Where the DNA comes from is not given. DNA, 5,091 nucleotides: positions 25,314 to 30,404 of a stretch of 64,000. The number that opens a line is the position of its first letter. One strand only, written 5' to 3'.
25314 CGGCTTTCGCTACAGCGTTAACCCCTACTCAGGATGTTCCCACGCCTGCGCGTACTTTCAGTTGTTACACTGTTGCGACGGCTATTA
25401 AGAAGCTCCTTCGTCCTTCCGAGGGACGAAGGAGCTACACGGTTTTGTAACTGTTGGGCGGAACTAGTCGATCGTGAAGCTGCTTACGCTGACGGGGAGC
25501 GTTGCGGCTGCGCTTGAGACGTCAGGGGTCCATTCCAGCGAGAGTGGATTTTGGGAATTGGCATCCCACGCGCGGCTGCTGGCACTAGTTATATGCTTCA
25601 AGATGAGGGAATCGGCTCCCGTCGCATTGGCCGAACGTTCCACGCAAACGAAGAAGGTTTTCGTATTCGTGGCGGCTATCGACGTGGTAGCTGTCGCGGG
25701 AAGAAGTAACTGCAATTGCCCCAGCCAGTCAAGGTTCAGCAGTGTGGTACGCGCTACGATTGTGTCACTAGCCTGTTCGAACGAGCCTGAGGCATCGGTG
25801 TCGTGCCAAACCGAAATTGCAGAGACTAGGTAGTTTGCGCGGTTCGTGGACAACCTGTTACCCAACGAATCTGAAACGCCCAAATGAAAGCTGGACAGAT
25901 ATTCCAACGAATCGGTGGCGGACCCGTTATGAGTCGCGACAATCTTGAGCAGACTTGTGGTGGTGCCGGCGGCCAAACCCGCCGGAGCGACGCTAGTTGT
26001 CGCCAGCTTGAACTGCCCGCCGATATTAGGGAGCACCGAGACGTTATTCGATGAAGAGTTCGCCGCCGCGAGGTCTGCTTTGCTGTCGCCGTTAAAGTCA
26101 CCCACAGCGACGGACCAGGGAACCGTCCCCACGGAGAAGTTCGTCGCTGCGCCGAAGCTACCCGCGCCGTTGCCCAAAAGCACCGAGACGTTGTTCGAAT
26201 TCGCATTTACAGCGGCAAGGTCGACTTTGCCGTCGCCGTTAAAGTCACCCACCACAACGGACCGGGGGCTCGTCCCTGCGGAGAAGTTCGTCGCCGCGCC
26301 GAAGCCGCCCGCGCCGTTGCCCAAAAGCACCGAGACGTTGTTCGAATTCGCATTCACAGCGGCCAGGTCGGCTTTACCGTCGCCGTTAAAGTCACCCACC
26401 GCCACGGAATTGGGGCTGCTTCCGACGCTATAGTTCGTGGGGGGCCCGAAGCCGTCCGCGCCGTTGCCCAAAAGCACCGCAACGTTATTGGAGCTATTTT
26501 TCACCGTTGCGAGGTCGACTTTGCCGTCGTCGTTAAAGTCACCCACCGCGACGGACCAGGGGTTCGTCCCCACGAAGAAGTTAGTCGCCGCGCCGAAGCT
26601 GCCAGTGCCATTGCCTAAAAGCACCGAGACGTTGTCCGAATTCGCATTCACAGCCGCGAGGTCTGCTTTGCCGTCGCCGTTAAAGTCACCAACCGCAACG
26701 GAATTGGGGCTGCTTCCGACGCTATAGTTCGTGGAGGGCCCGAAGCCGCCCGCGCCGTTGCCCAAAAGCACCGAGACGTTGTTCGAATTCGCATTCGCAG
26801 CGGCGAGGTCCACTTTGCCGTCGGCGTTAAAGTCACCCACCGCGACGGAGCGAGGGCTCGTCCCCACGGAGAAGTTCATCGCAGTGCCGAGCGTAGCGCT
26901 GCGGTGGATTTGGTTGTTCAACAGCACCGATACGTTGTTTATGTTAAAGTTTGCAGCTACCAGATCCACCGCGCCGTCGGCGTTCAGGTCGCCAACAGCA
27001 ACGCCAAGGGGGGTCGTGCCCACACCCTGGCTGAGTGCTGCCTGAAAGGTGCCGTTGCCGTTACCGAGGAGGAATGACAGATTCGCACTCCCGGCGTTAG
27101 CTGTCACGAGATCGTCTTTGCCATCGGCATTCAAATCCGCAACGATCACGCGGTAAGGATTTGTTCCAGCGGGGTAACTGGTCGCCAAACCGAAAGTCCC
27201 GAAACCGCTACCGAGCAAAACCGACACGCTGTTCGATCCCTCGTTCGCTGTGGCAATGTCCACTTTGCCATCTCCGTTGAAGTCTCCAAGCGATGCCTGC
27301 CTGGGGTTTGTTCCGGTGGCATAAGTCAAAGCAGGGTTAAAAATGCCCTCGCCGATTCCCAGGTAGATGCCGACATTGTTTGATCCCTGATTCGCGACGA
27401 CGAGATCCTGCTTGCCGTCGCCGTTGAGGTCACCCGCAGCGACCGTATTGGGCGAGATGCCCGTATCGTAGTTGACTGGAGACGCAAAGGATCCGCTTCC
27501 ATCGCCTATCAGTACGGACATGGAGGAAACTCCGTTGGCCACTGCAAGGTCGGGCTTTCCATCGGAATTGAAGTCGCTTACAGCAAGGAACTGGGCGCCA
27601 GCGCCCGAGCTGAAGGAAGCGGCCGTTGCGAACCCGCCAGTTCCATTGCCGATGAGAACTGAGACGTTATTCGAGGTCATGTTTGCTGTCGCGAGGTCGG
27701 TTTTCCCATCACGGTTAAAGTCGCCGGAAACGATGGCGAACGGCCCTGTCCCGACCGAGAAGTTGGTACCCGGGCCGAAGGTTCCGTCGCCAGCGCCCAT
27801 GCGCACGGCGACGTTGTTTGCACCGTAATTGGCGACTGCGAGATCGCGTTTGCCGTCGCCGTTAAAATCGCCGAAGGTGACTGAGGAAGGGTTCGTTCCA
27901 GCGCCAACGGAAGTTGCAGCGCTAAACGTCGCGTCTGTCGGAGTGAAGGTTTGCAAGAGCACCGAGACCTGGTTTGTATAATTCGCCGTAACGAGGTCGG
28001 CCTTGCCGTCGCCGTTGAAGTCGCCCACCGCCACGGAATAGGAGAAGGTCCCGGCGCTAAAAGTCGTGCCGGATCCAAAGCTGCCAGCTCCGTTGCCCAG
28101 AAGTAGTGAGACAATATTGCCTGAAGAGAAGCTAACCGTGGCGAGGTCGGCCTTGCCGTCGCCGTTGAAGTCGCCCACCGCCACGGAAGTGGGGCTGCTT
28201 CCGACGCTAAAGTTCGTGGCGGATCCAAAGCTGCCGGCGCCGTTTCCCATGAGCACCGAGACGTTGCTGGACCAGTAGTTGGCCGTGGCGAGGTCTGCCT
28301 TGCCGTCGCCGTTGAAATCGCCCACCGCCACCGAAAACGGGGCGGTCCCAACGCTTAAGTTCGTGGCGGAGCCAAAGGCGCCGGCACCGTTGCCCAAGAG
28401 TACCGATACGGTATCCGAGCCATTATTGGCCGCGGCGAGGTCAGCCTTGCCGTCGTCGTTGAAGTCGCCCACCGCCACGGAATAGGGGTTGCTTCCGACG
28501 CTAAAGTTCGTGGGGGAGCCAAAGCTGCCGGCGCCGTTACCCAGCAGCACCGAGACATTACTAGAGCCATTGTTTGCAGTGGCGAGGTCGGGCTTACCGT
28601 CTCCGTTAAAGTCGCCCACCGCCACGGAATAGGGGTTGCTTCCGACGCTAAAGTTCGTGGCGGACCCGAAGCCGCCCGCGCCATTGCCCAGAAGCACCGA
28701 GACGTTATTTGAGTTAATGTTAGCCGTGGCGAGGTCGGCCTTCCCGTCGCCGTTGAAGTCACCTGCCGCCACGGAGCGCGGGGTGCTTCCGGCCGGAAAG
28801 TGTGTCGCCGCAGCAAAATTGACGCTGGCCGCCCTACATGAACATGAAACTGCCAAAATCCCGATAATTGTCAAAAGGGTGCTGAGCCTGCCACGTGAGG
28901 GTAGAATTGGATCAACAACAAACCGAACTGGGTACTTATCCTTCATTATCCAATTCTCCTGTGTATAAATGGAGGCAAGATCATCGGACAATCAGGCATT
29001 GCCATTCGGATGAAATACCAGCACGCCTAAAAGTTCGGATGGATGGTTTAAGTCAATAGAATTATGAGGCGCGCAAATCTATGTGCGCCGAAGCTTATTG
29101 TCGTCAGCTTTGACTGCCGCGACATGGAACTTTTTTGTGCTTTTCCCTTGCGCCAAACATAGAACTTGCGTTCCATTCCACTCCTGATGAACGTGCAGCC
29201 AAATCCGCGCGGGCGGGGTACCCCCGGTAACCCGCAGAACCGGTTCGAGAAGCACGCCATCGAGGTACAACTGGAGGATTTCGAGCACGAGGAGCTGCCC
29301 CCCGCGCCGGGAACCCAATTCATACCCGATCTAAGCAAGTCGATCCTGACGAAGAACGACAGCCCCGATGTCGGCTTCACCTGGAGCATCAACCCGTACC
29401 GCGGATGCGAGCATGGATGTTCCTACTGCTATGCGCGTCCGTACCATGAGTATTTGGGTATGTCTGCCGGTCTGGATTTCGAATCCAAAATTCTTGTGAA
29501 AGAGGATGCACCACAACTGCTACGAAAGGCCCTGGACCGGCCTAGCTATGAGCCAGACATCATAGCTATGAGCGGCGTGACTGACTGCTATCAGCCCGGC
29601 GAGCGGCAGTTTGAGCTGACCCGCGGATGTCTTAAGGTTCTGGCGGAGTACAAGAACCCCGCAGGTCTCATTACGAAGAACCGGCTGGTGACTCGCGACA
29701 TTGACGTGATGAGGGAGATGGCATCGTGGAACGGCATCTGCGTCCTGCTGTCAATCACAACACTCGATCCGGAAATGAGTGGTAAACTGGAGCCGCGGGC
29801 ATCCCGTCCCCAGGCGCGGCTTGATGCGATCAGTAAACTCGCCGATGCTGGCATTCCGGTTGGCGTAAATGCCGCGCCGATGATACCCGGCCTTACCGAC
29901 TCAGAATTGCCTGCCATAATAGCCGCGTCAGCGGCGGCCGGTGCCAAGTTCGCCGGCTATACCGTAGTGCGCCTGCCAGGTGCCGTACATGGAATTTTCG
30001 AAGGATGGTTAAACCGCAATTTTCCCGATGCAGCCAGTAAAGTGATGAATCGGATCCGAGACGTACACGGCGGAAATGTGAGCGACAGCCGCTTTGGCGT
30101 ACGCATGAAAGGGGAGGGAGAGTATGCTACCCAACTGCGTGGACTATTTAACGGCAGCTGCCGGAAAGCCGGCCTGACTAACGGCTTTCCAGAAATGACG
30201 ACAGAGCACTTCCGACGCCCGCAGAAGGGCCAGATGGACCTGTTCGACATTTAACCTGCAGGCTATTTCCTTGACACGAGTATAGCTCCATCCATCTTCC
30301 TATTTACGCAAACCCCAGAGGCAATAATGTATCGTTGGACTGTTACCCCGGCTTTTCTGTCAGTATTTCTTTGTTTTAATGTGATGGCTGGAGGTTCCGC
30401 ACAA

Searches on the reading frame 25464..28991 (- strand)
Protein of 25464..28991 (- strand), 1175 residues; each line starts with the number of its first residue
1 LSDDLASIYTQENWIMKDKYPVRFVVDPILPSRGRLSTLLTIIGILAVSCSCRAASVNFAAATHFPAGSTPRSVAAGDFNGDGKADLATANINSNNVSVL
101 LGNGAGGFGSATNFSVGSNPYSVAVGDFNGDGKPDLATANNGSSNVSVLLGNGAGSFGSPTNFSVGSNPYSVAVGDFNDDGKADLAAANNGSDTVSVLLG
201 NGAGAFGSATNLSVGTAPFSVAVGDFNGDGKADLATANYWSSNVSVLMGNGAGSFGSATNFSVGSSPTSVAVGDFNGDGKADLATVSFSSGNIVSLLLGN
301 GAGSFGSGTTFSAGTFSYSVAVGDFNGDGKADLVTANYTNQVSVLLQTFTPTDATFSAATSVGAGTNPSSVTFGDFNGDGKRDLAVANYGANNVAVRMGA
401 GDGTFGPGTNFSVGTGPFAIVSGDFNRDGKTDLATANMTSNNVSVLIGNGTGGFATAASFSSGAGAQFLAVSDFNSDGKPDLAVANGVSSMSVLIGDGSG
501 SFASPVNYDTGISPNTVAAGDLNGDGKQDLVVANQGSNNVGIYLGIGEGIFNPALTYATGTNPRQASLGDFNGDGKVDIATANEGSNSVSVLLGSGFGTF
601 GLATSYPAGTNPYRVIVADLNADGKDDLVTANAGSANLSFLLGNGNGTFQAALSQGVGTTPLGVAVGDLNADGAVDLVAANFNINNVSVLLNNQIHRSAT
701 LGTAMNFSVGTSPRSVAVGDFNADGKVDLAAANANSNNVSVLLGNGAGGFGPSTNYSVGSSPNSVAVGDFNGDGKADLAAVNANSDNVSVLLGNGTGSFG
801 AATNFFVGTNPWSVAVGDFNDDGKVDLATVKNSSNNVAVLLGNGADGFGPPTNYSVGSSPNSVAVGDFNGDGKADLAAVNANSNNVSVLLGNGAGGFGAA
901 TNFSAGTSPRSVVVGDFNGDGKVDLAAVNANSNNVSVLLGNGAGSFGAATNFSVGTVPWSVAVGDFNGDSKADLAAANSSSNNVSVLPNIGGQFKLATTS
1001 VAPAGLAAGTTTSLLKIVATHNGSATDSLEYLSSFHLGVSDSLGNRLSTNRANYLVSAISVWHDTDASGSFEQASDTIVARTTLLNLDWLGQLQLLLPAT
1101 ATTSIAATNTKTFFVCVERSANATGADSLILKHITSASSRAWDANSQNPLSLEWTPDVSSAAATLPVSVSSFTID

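Call 12: search_protein_families(library=pfam, proteins=[window:25464-28991:-], max_evalue=0.00001)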
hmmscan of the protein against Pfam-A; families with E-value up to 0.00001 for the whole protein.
window:25464-28991:- (1175 aa): 3 families
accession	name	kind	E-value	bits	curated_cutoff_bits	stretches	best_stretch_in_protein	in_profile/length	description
PF13517.12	FG-GAP_3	-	9.6e-179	580.6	26.9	18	78-137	1-60/61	FG-GAP-like repeat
PF01839.29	FG-GAP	-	4.4e-117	381.1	22.1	10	316-345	1-37/37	FG-GAP repeat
PF12256.14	TcdB_toxin_midN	-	1.5e-08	34.6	24.8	0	507-543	18-56/181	Insecticide toxin TcdB middle/N-terminal region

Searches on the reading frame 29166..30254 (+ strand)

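Call 12: search_protein_families(library=pfam, proteins=[window:29166-30254:+], max_evalue=0.00001)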
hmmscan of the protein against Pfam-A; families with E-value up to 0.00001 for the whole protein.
window:29166-30254:+ (362 aa): 1 family
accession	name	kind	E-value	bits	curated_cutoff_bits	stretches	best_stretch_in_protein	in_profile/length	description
PF04055.27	Radical_SAM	-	6.9e-15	56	29.5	1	75-252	1-163/166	Radical SAM superfamily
